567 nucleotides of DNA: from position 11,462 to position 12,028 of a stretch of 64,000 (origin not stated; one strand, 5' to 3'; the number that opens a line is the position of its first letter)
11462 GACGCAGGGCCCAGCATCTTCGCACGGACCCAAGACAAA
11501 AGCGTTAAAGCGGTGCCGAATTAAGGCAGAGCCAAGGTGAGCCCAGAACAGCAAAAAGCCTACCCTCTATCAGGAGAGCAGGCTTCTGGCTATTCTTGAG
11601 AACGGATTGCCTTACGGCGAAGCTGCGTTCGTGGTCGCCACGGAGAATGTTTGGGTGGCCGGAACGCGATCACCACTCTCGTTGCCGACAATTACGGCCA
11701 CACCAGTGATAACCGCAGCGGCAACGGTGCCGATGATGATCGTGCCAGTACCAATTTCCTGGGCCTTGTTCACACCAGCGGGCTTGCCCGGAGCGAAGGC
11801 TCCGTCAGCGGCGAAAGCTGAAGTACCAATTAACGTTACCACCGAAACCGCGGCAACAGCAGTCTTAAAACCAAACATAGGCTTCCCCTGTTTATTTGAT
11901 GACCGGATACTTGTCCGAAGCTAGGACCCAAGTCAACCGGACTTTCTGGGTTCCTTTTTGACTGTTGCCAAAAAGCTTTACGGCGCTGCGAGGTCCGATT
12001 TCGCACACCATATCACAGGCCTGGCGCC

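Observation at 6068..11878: Paralogous family of small procoat/pilin-like peptides with a conserved GKPAGV motif (6068-6325 and 11612-11878)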

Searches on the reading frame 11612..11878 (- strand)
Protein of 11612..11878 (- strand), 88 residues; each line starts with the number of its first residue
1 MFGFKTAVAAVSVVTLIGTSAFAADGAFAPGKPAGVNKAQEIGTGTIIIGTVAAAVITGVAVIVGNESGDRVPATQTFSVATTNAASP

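Call 4: search_protein_families(library=pfam, proteins=[window:11612-11878:-], max_evalue=10)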
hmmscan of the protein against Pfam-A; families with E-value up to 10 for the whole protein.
window:11612-11878:- (88 aa): 1 family
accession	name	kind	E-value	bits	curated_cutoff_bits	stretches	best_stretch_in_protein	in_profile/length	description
PF01525.21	Rota_NS26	-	0.29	11.2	25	1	52-85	9-42/245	Rotavirus NS26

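Call 5: search_protein_families(library=ncbifam, proteins=[window:11612-11878:-], max_evalue=10)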
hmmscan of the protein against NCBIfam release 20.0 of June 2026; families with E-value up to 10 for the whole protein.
window:11612-11878:- (88 aa): 0 families

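Call 7: find_homologous_proteins(query=window:11612-11878:-, max_evalue=0.01)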
Query window:11612-11878:- (88 aa): 178 proteins with E <= 0.01 among 198 candidates; the best 120 are listed.
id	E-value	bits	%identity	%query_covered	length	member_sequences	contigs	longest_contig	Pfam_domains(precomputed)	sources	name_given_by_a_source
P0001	1.9e-43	163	100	100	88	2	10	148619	-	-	-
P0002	4.2e-36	140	86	100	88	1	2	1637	-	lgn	-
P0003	1.7e-33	132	82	100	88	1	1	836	-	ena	-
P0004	5.4e-32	127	77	100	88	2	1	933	-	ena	-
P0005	5.6e-32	127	78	100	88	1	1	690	-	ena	-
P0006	8.9e-32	126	77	100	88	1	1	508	-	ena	-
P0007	1.2e-31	126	77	100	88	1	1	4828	-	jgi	jgi:hypothetical protein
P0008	3.9e-31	124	75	100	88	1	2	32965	-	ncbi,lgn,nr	ncbi:MAG: hypothetical protein H0U98_04620 [Alphaproteobacteria bacterium]|nr:hypothetical protein [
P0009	1.5e-30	122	75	100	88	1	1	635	-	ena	-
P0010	1.5e-29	119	72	100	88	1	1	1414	-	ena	-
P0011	2.0e-29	119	72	100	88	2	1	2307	-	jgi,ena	jgi:hypothetical protein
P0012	3.1e-29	118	72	100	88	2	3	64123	-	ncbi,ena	ncbi:MAG: hypothetical protein U1E93_13415 [Alphaproteobacteria bacterium]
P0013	4.1e-29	118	72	100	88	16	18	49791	-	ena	-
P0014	7.3e-27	111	68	100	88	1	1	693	-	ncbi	-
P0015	2.6e-26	109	67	100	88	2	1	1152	-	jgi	jgi:hypothetical protein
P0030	3.0e-24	102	67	100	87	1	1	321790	-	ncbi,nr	ncbi:MAG TPA: hypothetical protein VFI23_15650 [Rhizomicrobium sp.]|nr:hypothetical protein [Rhizomi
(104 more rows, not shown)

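Call 20: find_encoding_contigs(protein=P0030, flank=6000, max_places=3)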
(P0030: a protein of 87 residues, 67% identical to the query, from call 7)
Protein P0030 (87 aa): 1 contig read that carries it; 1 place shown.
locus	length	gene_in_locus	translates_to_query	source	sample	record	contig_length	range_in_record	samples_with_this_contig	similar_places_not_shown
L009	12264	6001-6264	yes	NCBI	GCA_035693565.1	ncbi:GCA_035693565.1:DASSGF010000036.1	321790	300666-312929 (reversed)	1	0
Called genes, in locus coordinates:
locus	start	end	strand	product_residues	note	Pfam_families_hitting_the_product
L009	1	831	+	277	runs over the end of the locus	PF00494:SQS_PSY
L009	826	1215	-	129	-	PF02482:Ribosomal_S30AE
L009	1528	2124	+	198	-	-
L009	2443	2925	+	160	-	-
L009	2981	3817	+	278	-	-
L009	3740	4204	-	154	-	PF13650:Asp_protease_2, PF13975:gag-asp_proteas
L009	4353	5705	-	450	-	PF01134:GIDA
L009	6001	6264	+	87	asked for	-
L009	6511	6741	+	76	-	-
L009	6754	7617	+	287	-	-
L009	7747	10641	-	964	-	PF00005:ABC_tran (faint), PF02463:SMC_N (faint), PF13191:AAA_16 (faint), PF13481:AAA_25 (faint), PF13555:AAA_29 (faint), PF17760:UvrA_inter, PF17755:UvrA_DNA-bind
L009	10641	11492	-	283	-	PF05050:Methyltransf_21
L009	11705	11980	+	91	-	-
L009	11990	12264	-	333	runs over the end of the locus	-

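Call 88: search_protein_families(library=phrogs, proteins=[window:11612-11878:-], max_evalue=0.01)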
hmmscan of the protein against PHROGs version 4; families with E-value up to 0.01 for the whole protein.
window:11612-11878:- (88 aa): 0 families
